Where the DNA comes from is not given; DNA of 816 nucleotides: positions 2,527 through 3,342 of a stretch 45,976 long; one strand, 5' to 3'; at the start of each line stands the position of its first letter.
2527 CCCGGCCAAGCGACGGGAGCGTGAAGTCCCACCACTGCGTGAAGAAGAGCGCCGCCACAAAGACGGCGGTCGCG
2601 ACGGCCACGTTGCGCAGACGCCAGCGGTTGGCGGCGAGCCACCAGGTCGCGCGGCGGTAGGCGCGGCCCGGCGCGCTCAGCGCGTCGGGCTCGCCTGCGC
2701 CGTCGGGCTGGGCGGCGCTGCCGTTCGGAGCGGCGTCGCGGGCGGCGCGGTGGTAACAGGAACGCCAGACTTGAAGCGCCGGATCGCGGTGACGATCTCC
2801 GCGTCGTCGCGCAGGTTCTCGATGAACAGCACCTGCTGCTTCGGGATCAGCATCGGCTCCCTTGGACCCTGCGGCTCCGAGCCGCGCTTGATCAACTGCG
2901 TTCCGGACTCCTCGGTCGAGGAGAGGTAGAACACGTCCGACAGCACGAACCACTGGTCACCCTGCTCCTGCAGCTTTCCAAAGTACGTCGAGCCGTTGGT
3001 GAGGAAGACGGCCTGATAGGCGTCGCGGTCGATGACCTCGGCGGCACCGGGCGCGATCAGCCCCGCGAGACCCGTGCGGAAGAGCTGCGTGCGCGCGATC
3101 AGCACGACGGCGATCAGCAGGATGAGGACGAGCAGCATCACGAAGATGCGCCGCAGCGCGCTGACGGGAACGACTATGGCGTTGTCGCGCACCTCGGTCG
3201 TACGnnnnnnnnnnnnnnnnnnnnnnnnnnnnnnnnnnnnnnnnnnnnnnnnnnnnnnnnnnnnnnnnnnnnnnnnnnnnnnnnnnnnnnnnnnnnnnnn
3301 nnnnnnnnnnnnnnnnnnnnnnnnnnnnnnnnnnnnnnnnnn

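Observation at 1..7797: Six-gene translationally coupled operon around the collagen-fibre protein: candidate surface-fibre assembly/modification system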

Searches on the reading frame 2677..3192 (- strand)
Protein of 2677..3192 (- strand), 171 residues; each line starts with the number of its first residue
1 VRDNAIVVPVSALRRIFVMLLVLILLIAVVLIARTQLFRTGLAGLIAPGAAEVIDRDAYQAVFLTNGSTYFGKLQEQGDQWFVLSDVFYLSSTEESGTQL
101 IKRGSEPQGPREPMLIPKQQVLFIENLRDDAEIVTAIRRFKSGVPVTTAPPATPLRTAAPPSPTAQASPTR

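Call 5: search_protein_families(library=pfam, proteins=[window:2677-3192:-], max_evalue=0.01)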
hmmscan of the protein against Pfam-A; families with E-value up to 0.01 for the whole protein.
window:2677-3192:- (171 aa): 0 families

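Call 9: search_protein_families(library=ncbifam, proteins=[window:2677-3192:-], max_evalue=0.1)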
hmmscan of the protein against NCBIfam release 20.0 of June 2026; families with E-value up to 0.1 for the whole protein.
window:2677-3192:- (171 aa): 1 family
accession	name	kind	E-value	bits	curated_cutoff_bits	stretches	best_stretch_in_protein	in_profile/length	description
NF011352.0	PRK14770.1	equivalog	0.067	12.6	223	1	14-62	78-128/173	lipoprotein signal peptidase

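Call 12: find_homologous_proteins(query=window:2677-3192:-, max_evalue=0.001)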
Query window:2677-3192:- (171 aa): 832 proteins with E <= 0.001 among 1249 candidates; the best 120 are listed.
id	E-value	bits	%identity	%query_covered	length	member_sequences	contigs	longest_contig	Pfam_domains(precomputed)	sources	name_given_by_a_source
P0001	1.4e-100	352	98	100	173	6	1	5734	-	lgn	-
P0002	1.1e-84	300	86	84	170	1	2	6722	-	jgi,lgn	-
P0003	1.8e-82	293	83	84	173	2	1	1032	-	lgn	-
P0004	2.0e-81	289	80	84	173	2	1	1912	-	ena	-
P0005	4.1e-81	288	82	84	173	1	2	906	-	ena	-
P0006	5.5e-79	281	80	84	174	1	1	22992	-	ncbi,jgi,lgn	jgi:hypothetical protein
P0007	6.9e-79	281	77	96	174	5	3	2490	-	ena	-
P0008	3.1e-78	279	76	100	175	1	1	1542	-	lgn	-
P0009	3.2e-78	279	82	84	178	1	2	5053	-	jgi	jgi:hypothetical protein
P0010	8.1e-78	278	81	84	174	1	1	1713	-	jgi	jgi:hypothetical protein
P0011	1.2e-77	277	71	100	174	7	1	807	-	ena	-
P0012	3.8e-77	275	72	96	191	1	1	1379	-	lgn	-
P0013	6.8e-77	275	76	100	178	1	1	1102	-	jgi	jgi:hypothetical protein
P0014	1.0e-76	274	75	100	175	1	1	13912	-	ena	-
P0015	1.0e-76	274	72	100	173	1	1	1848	-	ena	-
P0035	3.4e-75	269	81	84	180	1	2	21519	-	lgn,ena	-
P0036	3.4e-75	269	80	84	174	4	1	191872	-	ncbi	ncbi:MAG: hypothetical protein AABM40_12045 [Chloroflexota bacterium]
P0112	1.4e-72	261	76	84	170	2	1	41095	-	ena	-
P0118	2.3e-72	260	77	84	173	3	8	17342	-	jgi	jgi:hypothetical protein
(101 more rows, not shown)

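Call 13: find_encoding_contigs(protein=P0036, flank=10000, max_places=2)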
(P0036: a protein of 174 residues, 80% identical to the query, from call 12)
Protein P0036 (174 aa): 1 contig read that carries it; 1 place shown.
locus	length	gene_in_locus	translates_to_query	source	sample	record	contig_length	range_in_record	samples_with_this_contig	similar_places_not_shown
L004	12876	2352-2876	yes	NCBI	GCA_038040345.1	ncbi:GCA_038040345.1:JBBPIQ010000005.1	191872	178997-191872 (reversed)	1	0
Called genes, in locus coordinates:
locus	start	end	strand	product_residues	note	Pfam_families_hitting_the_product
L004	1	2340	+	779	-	?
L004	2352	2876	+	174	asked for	-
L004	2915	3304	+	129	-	-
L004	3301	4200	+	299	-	-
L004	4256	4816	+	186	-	-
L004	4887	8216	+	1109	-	PF09586:YfhO (weak)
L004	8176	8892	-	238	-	PF00535:Glycos_transf_2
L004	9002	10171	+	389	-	-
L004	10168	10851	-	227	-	PF00072:Response_reg, PF00196:GerE, PF04545:Sigma70_r4 (weak), PF08281:Sigma70_r4_2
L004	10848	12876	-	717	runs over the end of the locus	PF01590:GAF, PF13185:GAF_2, PF13492:GAF_3, PF07730:HisKA_3, PF02518:HATPase_c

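Call 14: find_encoding_contigs(protein=P0112, flank=10000, max_places=2)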
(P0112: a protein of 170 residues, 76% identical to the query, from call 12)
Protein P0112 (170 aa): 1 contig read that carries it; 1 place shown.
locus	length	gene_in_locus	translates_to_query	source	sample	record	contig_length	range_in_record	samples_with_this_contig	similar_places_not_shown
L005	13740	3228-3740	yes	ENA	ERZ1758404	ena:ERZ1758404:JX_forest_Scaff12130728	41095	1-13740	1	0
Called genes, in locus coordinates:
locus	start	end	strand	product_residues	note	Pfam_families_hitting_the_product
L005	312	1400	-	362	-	-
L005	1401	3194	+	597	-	-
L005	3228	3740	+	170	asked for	-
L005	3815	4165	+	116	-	-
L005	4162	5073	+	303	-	-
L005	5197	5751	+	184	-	PF13174:TPR_6 (faint), PF24575:TPR_Slam (faint), PF00515:TPR_1 (faint), PF07719:TPR_2 (faint), PF13176:TPR_7 (faint), PF13414:TPR_11, PF14559:TPR_19 (weak), PF13431:TPR_17, +4 more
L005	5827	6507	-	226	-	PF00072:Response_reg, PF00196:GerE, PF04545:Sigma70_r4, PF08281:Sigma70_r4_2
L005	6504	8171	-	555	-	PF01590:GAF (faint), PF13492:GAF_3 (faint), PF13581:HATPase_c_2 (faint), PF07730:HisKA_3, PF02518:HATPase_c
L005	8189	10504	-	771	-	-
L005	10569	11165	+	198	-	-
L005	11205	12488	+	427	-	PF00202:Aminotran_3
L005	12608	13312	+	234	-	PF00072:Response_reg, PF21695:GlnR_1st (weak), PF00486:Trans_reg_C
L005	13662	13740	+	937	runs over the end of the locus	PF08471:Ribonuc_red_2_N, PF02867:Ribonuc_red_lgC, PF12637:TSCPD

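Call 16: search_protein_families(library=pfam, proteins=[L004:1-2340:+, L005:1401-3194:+, L005:312-1400:-, L004:4887-8216:+, L004:9002-10171:+, L004:4256-4816:+, L005:8189-10504:-], max_evalue=0.1)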
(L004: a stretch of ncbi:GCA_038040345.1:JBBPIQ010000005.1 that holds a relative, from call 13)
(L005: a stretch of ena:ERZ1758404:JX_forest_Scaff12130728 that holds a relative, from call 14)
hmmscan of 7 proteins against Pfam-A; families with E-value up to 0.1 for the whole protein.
L004:1-2340:+ (779 aa): 2 families
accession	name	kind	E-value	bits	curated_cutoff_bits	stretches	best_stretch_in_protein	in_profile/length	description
PF01391.23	Collagen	-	5.9e-08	32.8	27.2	1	1-58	1-58/60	Collagen triple helix repeat (20 copies)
PF18338.7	BppL_N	-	0.0049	16.9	25.8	1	96-114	6-24/25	Lower baseplate protein N-terminal domain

L005:1401-3194:+ (597 aa): 1 family
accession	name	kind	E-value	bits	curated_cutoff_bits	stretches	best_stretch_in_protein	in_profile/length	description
PF22243.2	DUF5018-rel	-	0.059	14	28.1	0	290-315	85-109/115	DUF5018-related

L005:312-1400:- (362 aa): 0 families

L004:4887-8216:+ (1109 aa): 1 family
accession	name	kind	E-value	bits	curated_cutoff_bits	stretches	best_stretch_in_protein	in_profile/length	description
PF09586.16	YfhO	-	1e-07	31.2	28.5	1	601-653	774-826/835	Bacterial membrane protein YfhO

L004:9002-10171:+ (389 aa): 0 families

L004:4256-4816:+ (186 aa): 22 families
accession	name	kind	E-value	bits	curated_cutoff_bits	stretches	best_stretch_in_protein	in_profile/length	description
PF13414.12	TPR_11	-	1.2e-16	60.6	26.8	2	118-148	12-42/42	TPR repeat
PF13432.12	TPR_16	-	2.2e-16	60.4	32.7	2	44-98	9-63/65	Tetratricopeptide repeat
PF00515.34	TPR_1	-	4.2e-16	58.5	27.8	3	67-98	2-33/34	Tetratricopeptide repeat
PF07719.23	TPR_2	-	5.4e-16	57.8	27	2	134-166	1-33/34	Tetratricopeptide repeat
PF13431.12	TPR_17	-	2.2e-15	56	24.4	2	122-155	1-34/34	Tetratricopeptide repeat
PF14559.12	TPR_19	-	1.2e-12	48.4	25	2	117-166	8-57/68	Tetratricopeptide repeat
PF13181.12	TPR_8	-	1.2e-12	47.3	25.7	2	135-166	2-33/34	Tetratricopeptide repeat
PF13176.12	TPR_7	-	1.7e-10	40.6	27.9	1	68-97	1-32/36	Tetratricopeptide repeat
PF13428.12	TPR_14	-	6.5e-08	33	23.5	1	68-108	3-43/44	Tetratricopeptide repeat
PF13424.12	TPR_12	-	1.3e-07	32.2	30.1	2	100-163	3-74/77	Tetratricopeptide repeat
PF24575.1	TPR_Slam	-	2.1e-07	31.8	35.2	1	71-109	52-90/104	Surface lipoprotein assembly modifier, N-terminal TPR repeats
PF13371.12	TPR_9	-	1.4e-05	25.4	35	1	118-165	13-60/73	Tetratricopeptide repeat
PF13174.12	TPR_6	-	3.6e-05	24.6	26.3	1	136-165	2-31/33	Tetratricopeptide repeat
PF23914.1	TPR_CcmH_CycH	-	0.00023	21.4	42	1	57-163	41-150/158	Cytochrome c-type biogenesis protein H TPR domain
PF07721.20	TPR_4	-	0.0011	19.8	27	0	134-157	1-24/26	Tetratricopeptide repeat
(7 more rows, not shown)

L005:8189-10504:- (771 aa): 0 families

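Call 29: find_related_loci(query=A2, collection=genome_contigs, flank=10000)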
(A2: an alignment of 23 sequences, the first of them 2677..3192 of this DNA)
Query A2 (171 aa) in genome_contigs; peptide patterns used: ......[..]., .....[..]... (x = any residue, [..] = any of these).
96 stretches matched a pattern; 23 encode a relative of the query (tblastn E <= 1e-3); 23 distinct loci.
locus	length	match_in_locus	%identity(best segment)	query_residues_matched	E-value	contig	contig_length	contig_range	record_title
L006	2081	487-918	76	1-144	2e-74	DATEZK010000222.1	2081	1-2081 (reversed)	MAG TPA_asm: Candidatus Limnocylindria bacterium isolate SMAG_U8472 k141_227258, whole genome shotgun sequence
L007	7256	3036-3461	76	1-143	5e-71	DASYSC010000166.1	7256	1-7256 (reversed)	MAG TPA_asm: Candidatus Limnocylindria bacterium isolate SMAG_U4527 k141_2764892, whole genome shotgun sequence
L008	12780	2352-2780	79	1-143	6e-69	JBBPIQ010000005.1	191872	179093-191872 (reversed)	MAG: Chloroflexota bacterium isolate BPF3-00-01_bin_2 NODE_5_length_191872_cov_36.937816, whole genome shotgun sequence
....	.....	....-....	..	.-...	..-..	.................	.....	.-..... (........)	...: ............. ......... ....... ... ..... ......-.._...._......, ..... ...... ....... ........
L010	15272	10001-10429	78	1-143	4e-66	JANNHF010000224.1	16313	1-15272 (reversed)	MAG: Chloroflexota bacterium isolate SOY_6_C_metabat_309 SOY_6_C_k141_4370201, whole genome shotgun sequence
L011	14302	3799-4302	71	4-164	1e-65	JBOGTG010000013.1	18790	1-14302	MAG: Candidatus Limnocylindria bacterium isolate SC-S_metawrap_bin.40 k127_5171062, whole genome shotgun sequence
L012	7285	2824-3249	78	1-143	2e-65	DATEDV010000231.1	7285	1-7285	MAG TPA_asm: Candidatus Limnocylindria bacterium isolate SMAG_U8716 k141_1172016, whole genome shotgun sequence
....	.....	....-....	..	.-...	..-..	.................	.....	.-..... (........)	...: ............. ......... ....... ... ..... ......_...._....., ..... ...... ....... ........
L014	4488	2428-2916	66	4-163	6e-64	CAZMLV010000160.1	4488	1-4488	MAG TPA_asm: uncultured Chloroflexota bacterium isolate SRP200132_co2_362 genome assembly, contig: NODE_25954_length_448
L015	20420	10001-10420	75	4-143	3e-64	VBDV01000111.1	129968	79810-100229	MAG: Chloroflexi bacterium isolate CF_9 14_0927_09_40cm_scaffold_51, whole genome shotgun sequence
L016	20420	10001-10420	76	4-143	6e-63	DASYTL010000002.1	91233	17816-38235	MAG TPA_asm: Candidatus Limnocylindria bacterium isolate SMAG_U4566 k141_1845248, whole genome shotgun sequence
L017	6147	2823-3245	72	3-143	2e-62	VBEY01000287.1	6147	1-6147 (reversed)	MAG: Chloroflexi bacterium isolate CF_38 14_1009_12_30cm_scaffold_38871, whole genome shotgun sequence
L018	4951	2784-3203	72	4-143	5e-62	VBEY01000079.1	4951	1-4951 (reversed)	MAG: Chloroflexi bacterium isolate CF_38 14_1009_12_30cm_scaffold_11909_e:1628, whole genome shotgun sequence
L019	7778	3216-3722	70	4-171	9e-62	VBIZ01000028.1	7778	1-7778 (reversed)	MAG: Chloroflexi bacterium isolate CF_143 14_0927_12_20cm_scaffold_8189, whole genome shotgun sequence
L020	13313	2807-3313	67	4-171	9e-62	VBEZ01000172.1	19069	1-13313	MAG: Chloroflexi bacterium isolate CF_39 14_1009_02_40cm_scaffold_1416, whole genome shotgun sequence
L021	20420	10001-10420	74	4-143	1e-60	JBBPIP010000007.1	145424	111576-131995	MAG: Chloroflexota bacterium isolate BPF1-44-46_bin_3 NODE_16_length_145424_cov_23.553337, whole genome shotgun sequence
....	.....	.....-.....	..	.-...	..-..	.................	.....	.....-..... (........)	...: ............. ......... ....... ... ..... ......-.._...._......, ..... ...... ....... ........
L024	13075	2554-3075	57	5-171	1e-58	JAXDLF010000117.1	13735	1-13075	MAG: Chloroflexota bacterium isolate BP_611 scaffold_3162744, whole genome shotgun sequence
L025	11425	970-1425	68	4-154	2e-58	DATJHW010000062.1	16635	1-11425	MAG TPA_asm: Candidatus Saccharimonadales bacterium isolate SMAG_U15522 k141_8809761, whole genome shotgun sequence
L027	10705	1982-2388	67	4-171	5e-35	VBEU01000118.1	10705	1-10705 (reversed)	MAG: Chloroflexi bacterium isolate CF_34 14_1009_02_40cm_scaffold_6556, whole genome shotgun sequence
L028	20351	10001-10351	40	23-138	8e-24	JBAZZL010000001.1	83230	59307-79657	MAG: Patescibacteria group bacterium isolate SO_2017_GW3_15 scaffold_283_c1_OW296A_2017, whole genome shotgun sequence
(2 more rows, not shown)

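Call 39: predict_structure(alignment_id=A4)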
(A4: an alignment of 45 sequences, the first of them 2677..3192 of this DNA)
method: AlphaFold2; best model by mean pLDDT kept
length: 171 residues; sequences in the alignment: 45
mean_pLDDT: 74.6   pTM: 0.50
mean pLDDT of the five models: 74.6, 73.9, 73.6, 72.9, 69.7
residues with pLDDT >= 90: 51; 70-90: 62; 50-70: 22; < 50: 36
segments of 3 or more residues with pLDDT < 50: 41-52, 148-151, 153-171
pLDDT, mean of each block of 10 residues (from residue 1): 65 92 95 69 45 69 92 90 91 81 78 88 88 86 58 44 41 41
secondary structure, 60 per line:
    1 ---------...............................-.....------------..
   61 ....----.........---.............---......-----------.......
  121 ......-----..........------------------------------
elements in order: H10-40 H42-46 E59-64 E69-77 E81-93 E97-102 E114-117 E121-126 H132-141

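Call 42: fold_search(model_id=the predicted structure, library=pdb)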
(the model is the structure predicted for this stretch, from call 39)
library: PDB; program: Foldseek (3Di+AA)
matches with E <= 10: 1052; with E <= 0.001: 6
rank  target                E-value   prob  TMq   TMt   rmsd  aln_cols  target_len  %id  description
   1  3by7_B                3.2e-04  1.00  0.37  0.72   3.5        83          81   17  CRYSTAL STRUCTURE OF A PROTEIN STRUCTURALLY SIMILAR TO SM/LSM-LIKE RNA-BINDING PROTEINS (JCVI_PEP_1096686650277) FROM  (released 2008-01-29)
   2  3by7_D                3.4e-04  1.00  0.36  0.66   3.6        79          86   18  CRYSTAL STRUCTURE OF A PROTEIN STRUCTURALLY SIMILAR TO SM/LSM-LIKE RNA-BINDING PROTEINS (JCVI_PEP_1096686650277) FROM  (released 2008-01-29)
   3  3by7_C                3.6e-04  1.00  0.38  0.72   3.4        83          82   17  CRYSTAL STRUCTURE OF A PROTEIN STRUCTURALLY SIMILAR TO SM/LSM-LIKE RNA-BINDING PROTEINS (JCVI_PEP_1096686650277) FROM  (released 2008-01-29)
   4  3by7_A                4.0e-04  1.00  0.37  0.72   3.5        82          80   17  CRYSTAL STRUCTURE OF A PROTEIN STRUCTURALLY SIMILAR TO SM/LSM-LIKE RNA-BINDING PROTEINS (JCVI_PEP_1096686650277) FROM  (released 2008-01-29)
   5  7xm1_A                5.3e-04  1.00  0.38  0.51   3.1        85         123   16  Cryo-EM structure of mTIP60-Ba (metal-ion induced TIP60 (K67E) complex with barium ions (released 2023-01-04)
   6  7eq9_A                9.5e-04  1.00  0.38  0.50   3.1        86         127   16  Cryo-EM structure of designed protein nanoparticle TIP60 (Truncated Icosahedral Protein composed of 60-mer fusion prot (released 2021-09-15)
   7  3by7_E                2.0e-03  1.00  0.36  0.73   3.3        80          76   18  CRYSTAL STRUCTURE OF A PROTEIN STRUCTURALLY SIMILAR TO SM/LSM-LIKE RNA-BINDING PROTEINS (JCVI_PEP_1096686650277) FROM  (released 2008-01-29)
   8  4m75_A                3.3e-03  1.00  0.36  0.43   3.5        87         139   21  Crystal structure of Lsm1-7 complex (released 2013-10-23)
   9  9esh_G                3.5e-03  1.00  0.33  0.51   5.6       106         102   10  Structure of a B-state intermediate committed to discard (Bd-I state) (released 2024-12-25)
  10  6n7r_K                4.4e-03  1.00  0.30  0.39   9.7       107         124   17  Saccharomyces cerevisiae spliceosomal E complex (ACT1) (released 2019-09-18)
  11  6am0_D                4.7e-03  1.00  0.27  0.64   4.8        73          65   12  Crystal structure of K. lactis Edc1-Dcp1-Dcp2-Edc3 decapping complex with synthetic cap substrate analog (released 2018-03-21)
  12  4m75_H                5.0e-03  1.00  0.35  0.43   4.0        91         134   21  Crystal structure of Lsm1-7 complex (released 2013-10-23)
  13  9dtr_b                5.6e-03  1.00  0.31  0.54   3.9        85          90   18  Structure of the yeast post-catalytic P complex spliceosome at 2.3 Angstrom resolution (released 2024-12-25)
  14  1i8f_G                6.2e-03  1.00  0.32  0.73   3.5        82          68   21  THE CRYSTAL STRUCTURE OF A HEPTAMERIC ARCHAEAL SM PROTEIN: IMPLICATIONS FOR THE EUKARYOTIC SNRNP CORE (released 2001-05-16)
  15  6ppq_G                6.2e-03  1.00  0.33  0.60   4.3        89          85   19  Structure of S. pombe Lsm1-7 with RNA, polyuridine with 3' adenosine (released 2020-06-17)
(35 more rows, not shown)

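Call 50: search_protein_families(library=phrogs, proteins=[window:2677-3192:-], max_evalue=0.01)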
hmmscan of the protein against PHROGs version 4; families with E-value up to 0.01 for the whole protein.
window:2677-3192:- (171 aa): 0 families

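Call 60: search_protein_families(library=pfam, alignment_id=A7, max_evalue=0.1)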
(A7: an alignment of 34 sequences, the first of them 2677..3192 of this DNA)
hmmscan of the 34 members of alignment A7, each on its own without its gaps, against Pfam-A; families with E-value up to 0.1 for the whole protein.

A. member 1, window:2677-3192:- (171 aa): 0 families

B. families by the number of members that match (of 34 scanned): 22 families
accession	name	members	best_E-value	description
PF08239.17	SH3_3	2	2.8e-15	Bacterial SH3 domain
PF18967.5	PycTM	2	0.015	Pycsar effector protein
PF06347.19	SH3_4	1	9.9e-06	Bacterial SH3 domain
PF07653.23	SH3_2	1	0.0033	Variant SH3 domain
PF14264.12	Glucos_trans_II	1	0.004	Glucosyl transferase GtrII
PF00018.34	SH3_1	1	0.0056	SH3 domain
PF14283.11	CD1107-like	1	0.0091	Mobile element protein CD1107-like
PF14524.12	Wzt_C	1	0.014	Wzt C-terminal domain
PF24246.1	SH3b_T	1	0.016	SH3b_T domain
PF25184.1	YxzE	1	0.018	YxzE-like putative bacteriocin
PF19779.4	DUF6264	1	0.019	Family of unknown function (DUF6264)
PF16538.11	FlgT_C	1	0.021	Flagellar assembly protein T, C-terminal domain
PF02472.21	ExbD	1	0.035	Biopolymer transport protein ExbD/TolR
PF03419.18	Peptidase_U4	1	0.037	Sporulation factor SpoIIGA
PF22571.1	LiaI-LiaF-TM_PspC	1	0.039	PspC transmembrane region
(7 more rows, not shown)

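Call 62: find_related_loci(query=A7, collection=metagenome_contigs, flank=6000)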
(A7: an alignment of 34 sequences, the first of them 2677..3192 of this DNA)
Query A7 (171 aa) in metagenome_contigs; peptide patterns used: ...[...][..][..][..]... (x = any residue, [..] = any of these).
600 stretches matched a pattern (row limit reached: there are more); 544 encode a relative of the query (tblastn E <= 1e-3); the best 80 are kept; 80 distinct loci.
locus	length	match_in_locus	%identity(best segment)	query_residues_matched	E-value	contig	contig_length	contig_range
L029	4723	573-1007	63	1-143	2e-49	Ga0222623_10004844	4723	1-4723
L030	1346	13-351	58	54-165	3e-38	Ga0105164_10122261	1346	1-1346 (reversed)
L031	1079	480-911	48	1-143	2e-36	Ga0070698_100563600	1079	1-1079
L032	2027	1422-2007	61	27-143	4e-31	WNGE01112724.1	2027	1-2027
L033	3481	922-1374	41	3-150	4e-29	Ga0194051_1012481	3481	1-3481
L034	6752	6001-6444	36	11-141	2e-25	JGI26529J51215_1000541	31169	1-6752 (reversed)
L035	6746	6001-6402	38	19-153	4e-25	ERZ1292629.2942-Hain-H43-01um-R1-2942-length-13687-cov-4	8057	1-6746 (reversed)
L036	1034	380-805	36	12-143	1e-25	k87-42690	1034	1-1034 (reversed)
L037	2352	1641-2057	39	23-156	6e-25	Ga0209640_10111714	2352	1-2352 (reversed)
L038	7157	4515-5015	35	21-169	2e-24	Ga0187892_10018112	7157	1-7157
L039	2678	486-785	46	58-142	1e-24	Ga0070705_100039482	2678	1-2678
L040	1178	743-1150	34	13-143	8e-25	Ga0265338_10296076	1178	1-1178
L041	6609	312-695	38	27-142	3e-24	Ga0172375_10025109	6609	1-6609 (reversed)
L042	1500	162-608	33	13-157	3e-24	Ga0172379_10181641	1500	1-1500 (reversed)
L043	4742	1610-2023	36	11-142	5e-24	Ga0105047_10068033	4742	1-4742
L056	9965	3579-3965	37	11-142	7e-23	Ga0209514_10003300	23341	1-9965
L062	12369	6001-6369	36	20-142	1e-22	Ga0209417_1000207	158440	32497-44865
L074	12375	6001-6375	38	20-142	4e-22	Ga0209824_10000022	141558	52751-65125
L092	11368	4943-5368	34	13-149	2e-21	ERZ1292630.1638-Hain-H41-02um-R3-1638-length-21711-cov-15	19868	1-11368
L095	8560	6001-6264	48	56-142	2e-21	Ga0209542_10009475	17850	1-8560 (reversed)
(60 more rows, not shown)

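Call 65: search_protein_families(library=pfam, alignment_id=A8, max_evalue=0.001)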
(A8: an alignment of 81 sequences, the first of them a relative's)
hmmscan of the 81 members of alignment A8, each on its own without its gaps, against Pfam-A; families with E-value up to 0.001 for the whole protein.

A. member 1, L034:122-5848:+ (1908 aa): 0 families

B. families by the number of members that match (of 81 scanned): 91 families (the first 25 are shown)
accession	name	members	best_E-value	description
PF07719.23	TPR_2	5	2.7e-18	Tetratricopeptide repeat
PF13432.12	TPR_16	5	4.2e-17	Tetratricopeptide repeat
PF13414.12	TPR_11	5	7.5e-16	TPR repeat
PF13428.12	TPR_14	5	4.1e-15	Tetratricopeptide repeat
PF13431.12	TPR_17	5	4.1e-15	Tetratricopeptide repeat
PF13181.12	TPR_8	5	8.1e-15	Tetratricopeptide repeat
PF00515.34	TPR_1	5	9.3e-15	Tetratricopeptide repeat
PF14559.12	TPR_19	5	2.1e-14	Tetratricopeptide repeat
PF13174.12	TPR_6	4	5.4e-11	Tetratricopeptide repeat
PF13385.13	Laminin_G_3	3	6.7e-66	Concanavalin A-like lectin/glucanases superfamily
PF12666.12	PrgI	3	3.9e-09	PrgI family protein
PF23914.1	TPR_CcmH_CycH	3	1.2e-06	Cytochrome c-type biogenesis protein H TPR domain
PF13635.12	DUF4143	2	7.4e-38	Domain of unknown function (DUF4143)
PF00005.33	ABC_tran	2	1.2e-31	ABC transporter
PF13173.12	AAA_14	2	7.8e-31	AAA domain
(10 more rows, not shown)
